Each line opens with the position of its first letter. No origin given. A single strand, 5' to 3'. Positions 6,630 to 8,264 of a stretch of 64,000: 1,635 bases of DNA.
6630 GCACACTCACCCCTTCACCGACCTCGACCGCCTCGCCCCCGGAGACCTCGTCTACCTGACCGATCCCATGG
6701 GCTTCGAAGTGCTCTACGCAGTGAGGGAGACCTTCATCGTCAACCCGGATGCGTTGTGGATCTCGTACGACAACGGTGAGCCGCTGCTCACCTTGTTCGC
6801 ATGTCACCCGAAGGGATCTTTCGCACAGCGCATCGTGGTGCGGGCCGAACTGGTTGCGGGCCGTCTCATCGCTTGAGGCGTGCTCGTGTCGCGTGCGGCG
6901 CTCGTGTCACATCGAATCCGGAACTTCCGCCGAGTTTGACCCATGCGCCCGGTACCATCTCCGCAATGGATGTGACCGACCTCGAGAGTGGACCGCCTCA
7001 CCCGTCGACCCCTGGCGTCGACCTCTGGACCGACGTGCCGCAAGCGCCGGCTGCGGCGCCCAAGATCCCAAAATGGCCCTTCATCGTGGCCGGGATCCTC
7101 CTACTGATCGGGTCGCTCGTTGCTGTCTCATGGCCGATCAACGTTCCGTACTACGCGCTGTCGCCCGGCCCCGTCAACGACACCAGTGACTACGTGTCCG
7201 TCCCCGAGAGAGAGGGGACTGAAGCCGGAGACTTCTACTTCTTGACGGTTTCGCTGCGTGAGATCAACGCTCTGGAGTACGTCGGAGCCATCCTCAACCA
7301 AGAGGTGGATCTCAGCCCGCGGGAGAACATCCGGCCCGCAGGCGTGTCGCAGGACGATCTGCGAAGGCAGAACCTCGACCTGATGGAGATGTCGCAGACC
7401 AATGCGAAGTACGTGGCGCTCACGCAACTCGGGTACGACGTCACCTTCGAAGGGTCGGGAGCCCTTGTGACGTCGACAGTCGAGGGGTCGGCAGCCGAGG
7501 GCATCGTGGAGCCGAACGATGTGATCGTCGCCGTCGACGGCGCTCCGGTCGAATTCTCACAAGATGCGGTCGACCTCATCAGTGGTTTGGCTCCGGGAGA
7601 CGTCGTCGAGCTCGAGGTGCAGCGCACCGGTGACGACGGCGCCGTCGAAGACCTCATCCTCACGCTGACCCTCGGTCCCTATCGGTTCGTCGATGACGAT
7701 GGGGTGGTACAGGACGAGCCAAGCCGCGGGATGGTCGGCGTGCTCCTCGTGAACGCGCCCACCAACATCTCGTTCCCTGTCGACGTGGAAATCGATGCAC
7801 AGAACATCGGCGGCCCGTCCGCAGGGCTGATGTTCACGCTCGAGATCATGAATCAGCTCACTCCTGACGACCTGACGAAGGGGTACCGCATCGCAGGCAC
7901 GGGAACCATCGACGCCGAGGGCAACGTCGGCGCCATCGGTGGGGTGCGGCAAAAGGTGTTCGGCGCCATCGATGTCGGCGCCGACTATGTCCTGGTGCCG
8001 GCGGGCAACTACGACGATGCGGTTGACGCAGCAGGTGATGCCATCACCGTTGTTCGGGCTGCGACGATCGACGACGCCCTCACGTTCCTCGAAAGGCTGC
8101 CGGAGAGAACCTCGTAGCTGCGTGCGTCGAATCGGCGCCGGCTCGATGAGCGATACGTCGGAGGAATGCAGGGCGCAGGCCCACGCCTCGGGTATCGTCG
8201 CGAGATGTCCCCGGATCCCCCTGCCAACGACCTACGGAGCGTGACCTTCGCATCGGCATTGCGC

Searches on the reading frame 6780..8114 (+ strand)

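Call 58: search_protein_families(library=pfam, proteins=[window:6780-8114:+], max_evalue=0.00001)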
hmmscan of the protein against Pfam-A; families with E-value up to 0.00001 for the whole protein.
window:6780-8114:+ (445 aa): 3 families
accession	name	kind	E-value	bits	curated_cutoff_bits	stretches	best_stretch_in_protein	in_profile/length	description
PF13180.12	PDZ_2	-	1.1e-09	38.9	27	1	217-287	3-74/80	PDZ domain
PF05362.19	Lon_C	-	2.2e-08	34.3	21.1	1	344-417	108-179/205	Lon protease (S16) C-terminal proteolytic domain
PF17820.7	PDZ_6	-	1.8e-06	28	27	1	230-282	2-54/54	PDZ domain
